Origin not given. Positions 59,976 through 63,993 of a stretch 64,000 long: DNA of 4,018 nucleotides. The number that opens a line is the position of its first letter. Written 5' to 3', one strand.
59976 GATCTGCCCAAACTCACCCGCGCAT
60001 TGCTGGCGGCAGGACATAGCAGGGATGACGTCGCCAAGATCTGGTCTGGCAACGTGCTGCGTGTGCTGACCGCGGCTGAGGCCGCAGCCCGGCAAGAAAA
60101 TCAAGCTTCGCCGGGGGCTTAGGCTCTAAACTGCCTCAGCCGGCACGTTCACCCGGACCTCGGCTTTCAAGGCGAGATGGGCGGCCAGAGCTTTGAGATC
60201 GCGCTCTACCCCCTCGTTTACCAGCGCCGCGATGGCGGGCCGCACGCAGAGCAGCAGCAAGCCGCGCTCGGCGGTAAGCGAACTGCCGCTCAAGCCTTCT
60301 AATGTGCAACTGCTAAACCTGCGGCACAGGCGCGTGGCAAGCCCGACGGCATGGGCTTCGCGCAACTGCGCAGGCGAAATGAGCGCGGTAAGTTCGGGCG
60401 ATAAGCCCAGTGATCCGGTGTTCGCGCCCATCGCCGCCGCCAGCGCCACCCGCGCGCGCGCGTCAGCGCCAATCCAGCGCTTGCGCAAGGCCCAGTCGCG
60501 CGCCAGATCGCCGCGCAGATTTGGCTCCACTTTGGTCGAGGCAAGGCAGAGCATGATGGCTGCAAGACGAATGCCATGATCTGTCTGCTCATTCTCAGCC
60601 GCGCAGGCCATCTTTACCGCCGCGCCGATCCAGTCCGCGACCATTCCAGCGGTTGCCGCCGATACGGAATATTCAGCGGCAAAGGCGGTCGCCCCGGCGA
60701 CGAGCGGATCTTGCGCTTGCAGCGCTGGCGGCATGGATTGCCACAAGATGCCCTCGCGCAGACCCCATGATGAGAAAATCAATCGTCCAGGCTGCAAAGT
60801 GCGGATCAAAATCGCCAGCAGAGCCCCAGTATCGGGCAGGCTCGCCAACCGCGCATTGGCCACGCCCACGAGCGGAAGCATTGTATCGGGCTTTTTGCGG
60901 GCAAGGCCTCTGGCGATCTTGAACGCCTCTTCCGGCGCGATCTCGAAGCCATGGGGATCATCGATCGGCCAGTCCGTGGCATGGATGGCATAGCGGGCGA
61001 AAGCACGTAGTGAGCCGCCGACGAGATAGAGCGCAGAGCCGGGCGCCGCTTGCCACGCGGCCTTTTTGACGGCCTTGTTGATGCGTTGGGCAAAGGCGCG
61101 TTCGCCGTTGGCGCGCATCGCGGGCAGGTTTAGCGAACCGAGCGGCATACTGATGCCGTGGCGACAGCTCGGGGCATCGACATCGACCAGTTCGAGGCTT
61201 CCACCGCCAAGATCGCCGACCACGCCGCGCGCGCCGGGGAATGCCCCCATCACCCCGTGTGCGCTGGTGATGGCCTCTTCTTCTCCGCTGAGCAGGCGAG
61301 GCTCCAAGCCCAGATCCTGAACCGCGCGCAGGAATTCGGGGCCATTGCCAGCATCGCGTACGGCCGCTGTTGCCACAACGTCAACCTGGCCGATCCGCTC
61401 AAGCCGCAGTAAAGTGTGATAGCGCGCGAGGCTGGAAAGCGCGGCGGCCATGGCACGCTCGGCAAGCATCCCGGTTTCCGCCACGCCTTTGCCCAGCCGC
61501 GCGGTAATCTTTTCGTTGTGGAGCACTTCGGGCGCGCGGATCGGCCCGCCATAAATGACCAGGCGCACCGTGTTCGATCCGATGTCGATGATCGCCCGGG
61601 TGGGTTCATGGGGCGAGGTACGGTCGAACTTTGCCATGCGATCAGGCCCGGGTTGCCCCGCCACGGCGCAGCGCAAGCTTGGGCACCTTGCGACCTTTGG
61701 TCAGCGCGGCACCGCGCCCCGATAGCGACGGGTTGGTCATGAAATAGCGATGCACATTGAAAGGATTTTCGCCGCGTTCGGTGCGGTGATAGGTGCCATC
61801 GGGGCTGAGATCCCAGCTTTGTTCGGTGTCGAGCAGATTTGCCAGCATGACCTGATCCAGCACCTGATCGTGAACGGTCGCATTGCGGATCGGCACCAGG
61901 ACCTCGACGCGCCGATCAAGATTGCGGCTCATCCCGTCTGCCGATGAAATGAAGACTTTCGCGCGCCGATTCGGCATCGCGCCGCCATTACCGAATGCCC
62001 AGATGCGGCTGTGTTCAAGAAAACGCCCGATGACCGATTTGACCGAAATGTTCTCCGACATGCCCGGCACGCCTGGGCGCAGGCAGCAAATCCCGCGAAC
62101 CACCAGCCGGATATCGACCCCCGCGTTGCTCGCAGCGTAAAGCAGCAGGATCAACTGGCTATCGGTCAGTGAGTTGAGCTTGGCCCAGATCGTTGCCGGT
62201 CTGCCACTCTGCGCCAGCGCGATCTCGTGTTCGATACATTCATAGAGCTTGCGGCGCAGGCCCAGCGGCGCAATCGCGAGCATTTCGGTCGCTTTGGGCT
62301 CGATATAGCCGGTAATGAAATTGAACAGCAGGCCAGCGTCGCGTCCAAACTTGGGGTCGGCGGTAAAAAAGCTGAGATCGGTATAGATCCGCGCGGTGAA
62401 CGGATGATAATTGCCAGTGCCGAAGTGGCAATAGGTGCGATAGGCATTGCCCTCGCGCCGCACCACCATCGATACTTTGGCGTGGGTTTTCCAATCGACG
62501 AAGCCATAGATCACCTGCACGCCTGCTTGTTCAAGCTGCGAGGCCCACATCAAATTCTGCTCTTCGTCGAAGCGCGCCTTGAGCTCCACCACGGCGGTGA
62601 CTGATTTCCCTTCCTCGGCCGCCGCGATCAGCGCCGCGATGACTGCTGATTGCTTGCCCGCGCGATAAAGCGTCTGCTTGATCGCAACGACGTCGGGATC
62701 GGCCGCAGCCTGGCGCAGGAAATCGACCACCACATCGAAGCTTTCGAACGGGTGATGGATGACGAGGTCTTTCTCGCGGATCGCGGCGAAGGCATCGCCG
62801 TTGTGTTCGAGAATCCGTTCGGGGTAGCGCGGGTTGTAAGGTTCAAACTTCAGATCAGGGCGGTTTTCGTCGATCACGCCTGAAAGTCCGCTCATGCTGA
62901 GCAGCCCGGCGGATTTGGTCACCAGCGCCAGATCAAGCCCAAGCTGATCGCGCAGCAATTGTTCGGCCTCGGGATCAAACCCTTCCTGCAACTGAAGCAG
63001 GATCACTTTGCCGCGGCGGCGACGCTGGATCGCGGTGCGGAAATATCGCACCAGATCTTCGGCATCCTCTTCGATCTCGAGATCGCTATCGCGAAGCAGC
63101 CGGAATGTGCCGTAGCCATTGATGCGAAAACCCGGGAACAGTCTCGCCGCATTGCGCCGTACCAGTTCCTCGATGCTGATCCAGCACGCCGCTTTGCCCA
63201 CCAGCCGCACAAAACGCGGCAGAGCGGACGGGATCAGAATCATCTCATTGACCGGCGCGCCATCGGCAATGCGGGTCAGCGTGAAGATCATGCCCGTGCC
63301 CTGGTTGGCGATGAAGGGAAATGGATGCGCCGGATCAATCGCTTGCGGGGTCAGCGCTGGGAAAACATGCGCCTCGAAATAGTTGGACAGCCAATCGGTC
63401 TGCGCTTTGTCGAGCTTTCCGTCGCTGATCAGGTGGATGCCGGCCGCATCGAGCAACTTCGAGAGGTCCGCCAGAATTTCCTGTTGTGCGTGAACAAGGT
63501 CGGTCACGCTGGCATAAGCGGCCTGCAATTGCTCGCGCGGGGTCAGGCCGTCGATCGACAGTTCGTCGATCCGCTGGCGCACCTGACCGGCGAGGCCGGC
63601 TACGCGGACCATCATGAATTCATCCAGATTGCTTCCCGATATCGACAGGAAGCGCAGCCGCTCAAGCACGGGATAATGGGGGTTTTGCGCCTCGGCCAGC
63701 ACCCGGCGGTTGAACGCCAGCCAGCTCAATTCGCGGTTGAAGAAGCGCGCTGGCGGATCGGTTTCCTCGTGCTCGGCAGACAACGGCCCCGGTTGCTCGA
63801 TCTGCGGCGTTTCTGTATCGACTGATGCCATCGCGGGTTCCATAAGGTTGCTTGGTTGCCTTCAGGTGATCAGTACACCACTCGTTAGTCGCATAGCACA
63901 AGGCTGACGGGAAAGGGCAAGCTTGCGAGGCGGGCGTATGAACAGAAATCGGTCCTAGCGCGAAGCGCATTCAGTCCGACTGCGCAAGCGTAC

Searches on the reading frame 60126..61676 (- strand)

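Call 18: search_protein_families(library=pfam, proteins=[window:60126-61676:-], max_evalue=0.00001)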
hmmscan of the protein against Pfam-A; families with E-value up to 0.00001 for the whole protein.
window:60126-61676:- (516 aa): 1 family
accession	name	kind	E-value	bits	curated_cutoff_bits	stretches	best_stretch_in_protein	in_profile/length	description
PF02541.22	Ppx-GppA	-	6.2e-40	137.9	27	1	49-316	10-283/285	Ppx/GppA phosphatase family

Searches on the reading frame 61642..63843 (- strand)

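Call 18: search_protein_families(library=pfam, proteins=[window:61642-63843:-], max_evalue=0.00001)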
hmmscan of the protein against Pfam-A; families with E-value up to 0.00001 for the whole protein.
window:61642-63843:- (733 aa): 5 families
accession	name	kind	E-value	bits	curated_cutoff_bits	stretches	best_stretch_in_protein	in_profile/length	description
PF17941.7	PP_kinase_C_1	-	9.8e-72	240.4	25.7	1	351-514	2-165/167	Polyphosphate kinase C-terminal domain 1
PF13090.12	PP_kinase_C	-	9.7e-60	201.4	25.8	1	522-692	1-166/172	Polyphosphate kinase C-terminal domain 2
PF02503.22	PP_kinase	-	2.5e-45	154.9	31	1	148-321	2-181/183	Polyphosphate kinase middle domain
PF13089.11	PP_kinase_N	-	4.1e-36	124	23.8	1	34-138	1-106/107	Polyphosphate kinase N-terminal domain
PF13091.12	PLDc_2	-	3e-06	27.6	27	0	398-482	22-103/132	PLD-like domain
